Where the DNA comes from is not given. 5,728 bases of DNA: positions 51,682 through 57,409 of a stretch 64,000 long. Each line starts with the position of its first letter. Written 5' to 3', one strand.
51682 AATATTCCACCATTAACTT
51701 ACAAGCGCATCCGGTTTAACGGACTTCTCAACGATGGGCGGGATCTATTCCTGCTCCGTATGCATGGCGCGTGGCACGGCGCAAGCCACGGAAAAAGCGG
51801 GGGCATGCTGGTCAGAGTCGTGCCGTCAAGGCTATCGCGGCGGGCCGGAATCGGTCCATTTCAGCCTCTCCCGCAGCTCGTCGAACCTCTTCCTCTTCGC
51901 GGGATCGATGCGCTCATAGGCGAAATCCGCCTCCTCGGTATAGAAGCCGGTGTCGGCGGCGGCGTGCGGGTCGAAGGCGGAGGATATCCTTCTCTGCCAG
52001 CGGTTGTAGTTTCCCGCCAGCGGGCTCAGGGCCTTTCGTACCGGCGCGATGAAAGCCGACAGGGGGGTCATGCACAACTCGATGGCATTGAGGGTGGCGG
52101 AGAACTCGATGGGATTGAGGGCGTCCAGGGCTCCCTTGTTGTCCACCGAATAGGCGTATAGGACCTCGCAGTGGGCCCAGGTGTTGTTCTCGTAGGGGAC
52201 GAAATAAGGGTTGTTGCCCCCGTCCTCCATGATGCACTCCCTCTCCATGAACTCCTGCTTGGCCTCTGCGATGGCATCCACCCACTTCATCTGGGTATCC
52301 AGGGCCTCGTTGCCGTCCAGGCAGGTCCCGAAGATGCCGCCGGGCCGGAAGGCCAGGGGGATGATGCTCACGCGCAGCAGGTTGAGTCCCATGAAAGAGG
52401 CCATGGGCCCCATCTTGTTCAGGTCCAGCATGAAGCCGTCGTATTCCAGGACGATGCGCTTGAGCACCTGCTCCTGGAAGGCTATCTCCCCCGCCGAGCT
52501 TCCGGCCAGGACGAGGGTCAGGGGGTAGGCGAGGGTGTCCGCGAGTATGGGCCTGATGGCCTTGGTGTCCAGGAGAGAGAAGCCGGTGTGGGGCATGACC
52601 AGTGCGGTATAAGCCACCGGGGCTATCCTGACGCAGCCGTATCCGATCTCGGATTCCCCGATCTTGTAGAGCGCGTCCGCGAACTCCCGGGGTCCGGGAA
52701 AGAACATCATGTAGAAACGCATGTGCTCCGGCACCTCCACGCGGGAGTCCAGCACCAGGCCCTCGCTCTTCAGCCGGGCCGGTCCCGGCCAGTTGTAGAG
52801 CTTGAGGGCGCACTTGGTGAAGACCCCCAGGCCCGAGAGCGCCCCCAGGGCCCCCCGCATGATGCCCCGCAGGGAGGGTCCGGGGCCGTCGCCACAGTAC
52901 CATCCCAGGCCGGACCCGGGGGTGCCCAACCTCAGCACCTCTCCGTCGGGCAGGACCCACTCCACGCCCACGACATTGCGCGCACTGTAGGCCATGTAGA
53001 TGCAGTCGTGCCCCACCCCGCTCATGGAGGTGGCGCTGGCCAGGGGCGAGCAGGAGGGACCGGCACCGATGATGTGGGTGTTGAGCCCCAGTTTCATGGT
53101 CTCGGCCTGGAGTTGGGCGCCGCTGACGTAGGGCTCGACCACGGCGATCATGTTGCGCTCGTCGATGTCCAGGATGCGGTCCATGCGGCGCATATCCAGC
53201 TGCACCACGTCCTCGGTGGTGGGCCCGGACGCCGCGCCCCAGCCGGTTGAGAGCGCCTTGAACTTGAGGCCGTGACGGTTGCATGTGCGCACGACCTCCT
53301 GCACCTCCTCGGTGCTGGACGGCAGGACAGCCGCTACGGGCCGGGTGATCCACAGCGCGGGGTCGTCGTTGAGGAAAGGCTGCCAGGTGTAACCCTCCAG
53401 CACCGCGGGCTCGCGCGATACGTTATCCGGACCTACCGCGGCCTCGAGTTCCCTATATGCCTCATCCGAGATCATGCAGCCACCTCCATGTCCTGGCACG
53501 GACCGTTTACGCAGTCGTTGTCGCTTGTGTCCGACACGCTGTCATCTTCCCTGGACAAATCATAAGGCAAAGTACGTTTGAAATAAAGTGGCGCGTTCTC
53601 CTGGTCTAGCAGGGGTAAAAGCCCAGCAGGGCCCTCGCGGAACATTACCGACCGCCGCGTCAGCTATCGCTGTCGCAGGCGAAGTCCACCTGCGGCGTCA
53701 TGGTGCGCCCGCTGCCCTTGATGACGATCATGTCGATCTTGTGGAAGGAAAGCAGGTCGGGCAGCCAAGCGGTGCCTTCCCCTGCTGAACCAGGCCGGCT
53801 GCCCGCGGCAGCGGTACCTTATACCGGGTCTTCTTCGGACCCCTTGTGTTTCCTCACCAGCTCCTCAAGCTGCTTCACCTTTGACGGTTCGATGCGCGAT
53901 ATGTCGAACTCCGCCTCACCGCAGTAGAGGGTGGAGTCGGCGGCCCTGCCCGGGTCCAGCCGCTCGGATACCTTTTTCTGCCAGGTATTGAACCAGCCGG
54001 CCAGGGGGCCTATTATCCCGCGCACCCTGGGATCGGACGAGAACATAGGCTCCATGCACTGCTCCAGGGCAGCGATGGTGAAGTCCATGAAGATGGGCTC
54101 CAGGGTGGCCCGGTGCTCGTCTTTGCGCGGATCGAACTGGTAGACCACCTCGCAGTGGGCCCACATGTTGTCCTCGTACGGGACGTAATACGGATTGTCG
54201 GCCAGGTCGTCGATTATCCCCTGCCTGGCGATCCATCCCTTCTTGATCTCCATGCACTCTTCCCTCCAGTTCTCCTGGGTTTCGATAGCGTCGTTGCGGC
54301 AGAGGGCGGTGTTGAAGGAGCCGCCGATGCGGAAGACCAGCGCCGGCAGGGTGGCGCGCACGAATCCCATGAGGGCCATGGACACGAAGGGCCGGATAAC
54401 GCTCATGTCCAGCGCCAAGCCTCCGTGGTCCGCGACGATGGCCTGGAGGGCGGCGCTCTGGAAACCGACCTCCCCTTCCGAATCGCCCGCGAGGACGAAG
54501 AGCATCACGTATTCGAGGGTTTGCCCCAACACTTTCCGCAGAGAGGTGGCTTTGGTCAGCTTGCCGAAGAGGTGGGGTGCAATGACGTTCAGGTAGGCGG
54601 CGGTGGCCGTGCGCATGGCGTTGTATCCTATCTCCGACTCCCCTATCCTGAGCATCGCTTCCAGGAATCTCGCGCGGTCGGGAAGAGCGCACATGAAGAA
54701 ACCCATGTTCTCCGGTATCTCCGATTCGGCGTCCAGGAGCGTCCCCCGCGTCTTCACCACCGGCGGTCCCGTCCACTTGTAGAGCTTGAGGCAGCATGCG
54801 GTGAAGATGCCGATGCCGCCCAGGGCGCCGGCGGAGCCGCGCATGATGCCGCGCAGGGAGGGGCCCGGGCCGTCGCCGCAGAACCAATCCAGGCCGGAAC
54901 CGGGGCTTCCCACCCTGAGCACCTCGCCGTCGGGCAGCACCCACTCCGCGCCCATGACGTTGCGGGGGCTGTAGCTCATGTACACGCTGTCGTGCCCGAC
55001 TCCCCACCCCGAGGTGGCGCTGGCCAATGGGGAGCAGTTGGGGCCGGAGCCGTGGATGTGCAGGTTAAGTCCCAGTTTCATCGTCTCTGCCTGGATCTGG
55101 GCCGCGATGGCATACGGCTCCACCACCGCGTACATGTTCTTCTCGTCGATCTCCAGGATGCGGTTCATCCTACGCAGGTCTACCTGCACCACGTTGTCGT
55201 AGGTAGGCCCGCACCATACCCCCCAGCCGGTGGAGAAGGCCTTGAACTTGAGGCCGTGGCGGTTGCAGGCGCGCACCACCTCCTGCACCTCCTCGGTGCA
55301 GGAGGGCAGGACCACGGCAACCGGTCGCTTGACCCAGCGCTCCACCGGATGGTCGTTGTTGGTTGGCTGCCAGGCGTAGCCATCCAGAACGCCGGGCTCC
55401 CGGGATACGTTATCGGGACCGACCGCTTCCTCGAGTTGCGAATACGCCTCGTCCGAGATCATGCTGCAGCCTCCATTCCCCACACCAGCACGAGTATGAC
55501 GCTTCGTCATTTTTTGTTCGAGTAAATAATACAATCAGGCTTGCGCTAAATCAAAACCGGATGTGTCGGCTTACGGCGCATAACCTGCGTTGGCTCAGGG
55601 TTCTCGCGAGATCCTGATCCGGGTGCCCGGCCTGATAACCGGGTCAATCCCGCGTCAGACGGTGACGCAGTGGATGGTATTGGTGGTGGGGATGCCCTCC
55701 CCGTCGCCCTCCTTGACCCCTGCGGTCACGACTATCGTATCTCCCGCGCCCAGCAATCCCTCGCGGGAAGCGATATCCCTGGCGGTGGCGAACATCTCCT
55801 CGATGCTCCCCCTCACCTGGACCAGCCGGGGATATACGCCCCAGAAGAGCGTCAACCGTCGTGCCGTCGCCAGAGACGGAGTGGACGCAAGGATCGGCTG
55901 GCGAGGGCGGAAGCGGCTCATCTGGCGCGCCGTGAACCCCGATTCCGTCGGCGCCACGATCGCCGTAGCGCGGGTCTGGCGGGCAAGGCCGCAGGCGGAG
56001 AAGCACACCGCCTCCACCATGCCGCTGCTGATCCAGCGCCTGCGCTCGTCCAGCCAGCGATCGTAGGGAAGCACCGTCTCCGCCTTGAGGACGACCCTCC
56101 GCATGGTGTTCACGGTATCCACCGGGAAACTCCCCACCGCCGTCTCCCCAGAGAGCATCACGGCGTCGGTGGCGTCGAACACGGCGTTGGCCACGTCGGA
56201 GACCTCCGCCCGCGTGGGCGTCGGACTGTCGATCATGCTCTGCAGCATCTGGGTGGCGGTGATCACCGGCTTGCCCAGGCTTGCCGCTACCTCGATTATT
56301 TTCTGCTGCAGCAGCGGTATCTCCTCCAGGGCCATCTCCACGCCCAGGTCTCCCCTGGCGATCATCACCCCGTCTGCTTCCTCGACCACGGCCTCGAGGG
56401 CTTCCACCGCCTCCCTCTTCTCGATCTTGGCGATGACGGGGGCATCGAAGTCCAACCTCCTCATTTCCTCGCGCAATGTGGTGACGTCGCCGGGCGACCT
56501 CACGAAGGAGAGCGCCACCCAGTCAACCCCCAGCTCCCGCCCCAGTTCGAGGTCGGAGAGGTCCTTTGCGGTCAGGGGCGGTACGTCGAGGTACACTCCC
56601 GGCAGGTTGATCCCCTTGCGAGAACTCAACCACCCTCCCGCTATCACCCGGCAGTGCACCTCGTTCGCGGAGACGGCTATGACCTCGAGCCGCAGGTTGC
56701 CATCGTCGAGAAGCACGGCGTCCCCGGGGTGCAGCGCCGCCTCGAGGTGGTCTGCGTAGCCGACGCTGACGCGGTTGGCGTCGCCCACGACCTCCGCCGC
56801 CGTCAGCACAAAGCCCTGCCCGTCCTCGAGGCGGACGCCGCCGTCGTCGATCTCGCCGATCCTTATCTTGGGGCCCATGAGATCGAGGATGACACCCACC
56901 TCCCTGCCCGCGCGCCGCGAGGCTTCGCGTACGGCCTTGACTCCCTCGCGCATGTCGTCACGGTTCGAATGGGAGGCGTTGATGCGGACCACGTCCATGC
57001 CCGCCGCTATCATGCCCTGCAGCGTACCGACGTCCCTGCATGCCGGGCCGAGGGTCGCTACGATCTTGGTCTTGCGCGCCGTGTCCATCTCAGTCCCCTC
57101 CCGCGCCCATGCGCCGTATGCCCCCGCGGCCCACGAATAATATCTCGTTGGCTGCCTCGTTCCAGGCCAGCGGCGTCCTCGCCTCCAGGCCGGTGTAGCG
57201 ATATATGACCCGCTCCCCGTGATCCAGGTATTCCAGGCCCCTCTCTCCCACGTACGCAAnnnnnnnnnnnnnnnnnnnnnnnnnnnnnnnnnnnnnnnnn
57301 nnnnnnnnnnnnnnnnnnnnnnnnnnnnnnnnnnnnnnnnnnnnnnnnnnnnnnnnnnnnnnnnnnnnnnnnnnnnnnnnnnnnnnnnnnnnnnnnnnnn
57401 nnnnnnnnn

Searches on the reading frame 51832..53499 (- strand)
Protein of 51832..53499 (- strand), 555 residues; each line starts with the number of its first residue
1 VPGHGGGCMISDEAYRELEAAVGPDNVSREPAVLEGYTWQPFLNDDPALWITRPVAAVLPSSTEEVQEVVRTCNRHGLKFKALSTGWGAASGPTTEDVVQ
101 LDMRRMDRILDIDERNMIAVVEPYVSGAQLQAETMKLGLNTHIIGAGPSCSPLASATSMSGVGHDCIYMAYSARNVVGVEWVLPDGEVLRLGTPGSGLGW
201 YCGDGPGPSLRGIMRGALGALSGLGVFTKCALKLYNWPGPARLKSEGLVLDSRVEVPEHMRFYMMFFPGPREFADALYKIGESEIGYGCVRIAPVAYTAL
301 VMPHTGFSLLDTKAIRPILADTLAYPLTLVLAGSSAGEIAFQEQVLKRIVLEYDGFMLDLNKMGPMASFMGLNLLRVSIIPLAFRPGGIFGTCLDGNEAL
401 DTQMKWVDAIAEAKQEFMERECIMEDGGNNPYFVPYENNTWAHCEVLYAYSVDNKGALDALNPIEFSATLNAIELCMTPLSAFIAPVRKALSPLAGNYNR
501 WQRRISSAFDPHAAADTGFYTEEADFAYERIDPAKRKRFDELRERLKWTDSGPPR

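Call 26: search_protein_families(library=pfam, proteins=[window:51832-53499:-], max_evalue=0.00001)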
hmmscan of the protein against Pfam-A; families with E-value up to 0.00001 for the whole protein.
window:51832-53499:- (555 aa): 1 family
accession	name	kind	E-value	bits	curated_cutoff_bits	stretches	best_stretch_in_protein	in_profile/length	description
PF01565.28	FAD_binding_4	-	7.1e-24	84.5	26.4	1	56-192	3-139/139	FAD binding domain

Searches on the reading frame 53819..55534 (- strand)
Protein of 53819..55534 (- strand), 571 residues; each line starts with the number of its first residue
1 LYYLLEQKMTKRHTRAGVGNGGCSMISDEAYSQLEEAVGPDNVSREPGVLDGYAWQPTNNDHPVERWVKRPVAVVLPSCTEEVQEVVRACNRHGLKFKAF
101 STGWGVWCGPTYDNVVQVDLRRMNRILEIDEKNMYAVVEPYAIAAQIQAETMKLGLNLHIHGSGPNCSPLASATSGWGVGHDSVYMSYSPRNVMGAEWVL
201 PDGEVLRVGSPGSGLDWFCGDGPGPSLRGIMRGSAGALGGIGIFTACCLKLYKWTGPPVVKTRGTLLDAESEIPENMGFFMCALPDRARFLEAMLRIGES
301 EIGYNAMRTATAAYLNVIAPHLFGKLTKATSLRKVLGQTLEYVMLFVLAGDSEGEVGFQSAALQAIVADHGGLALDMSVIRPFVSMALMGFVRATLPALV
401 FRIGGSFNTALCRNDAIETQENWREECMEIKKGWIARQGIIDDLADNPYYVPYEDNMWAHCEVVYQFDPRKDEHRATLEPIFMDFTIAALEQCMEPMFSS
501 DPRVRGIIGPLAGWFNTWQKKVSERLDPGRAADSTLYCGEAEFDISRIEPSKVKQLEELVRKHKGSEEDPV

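Call 26: search_protein_families(library=pfam, proteins=[window:53819-55534:-], max_evalue=0.00001)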
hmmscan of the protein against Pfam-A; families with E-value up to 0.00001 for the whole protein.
window:53819-55534:- (571 aa): 1 family
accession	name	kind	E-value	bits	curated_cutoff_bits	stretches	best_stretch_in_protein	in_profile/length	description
PF01565.28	FAD_binding_4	-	2.3e-22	79.6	26.4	1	71-209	1-139/139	FAD binding domain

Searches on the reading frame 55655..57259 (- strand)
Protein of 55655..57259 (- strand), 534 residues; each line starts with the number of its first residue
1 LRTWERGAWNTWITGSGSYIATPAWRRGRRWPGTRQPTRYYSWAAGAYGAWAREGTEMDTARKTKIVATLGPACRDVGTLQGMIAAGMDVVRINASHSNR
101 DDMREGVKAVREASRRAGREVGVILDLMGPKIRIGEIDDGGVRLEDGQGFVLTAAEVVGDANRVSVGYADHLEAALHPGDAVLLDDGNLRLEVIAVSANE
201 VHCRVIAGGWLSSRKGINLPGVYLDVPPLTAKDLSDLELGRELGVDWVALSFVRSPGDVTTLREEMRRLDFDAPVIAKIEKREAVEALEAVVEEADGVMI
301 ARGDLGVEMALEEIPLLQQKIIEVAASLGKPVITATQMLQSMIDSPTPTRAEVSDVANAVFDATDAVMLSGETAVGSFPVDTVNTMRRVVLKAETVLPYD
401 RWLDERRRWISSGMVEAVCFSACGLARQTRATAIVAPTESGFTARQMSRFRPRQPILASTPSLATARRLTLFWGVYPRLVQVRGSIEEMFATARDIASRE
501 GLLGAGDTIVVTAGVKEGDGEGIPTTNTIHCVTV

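Call 26: search_protein_families(library=pfam, proteins=[window:55655-57259:-], max_evalue=0.00001)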
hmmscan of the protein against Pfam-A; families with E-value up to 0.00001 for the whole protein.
window:55655-57259:- (534 aa): 2 families
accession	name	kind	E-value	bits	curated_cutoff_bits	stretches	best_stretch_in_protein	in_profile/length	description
PF00224.27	PK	-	7.3e-105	351.1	30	1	62-383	2-328/328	Pyruvate kinase, barrel domain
PF02887.21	PK_C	-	2.3e-32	111.9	28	1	416-529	1-111/114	Pyruvate kinase, alpha/beta domain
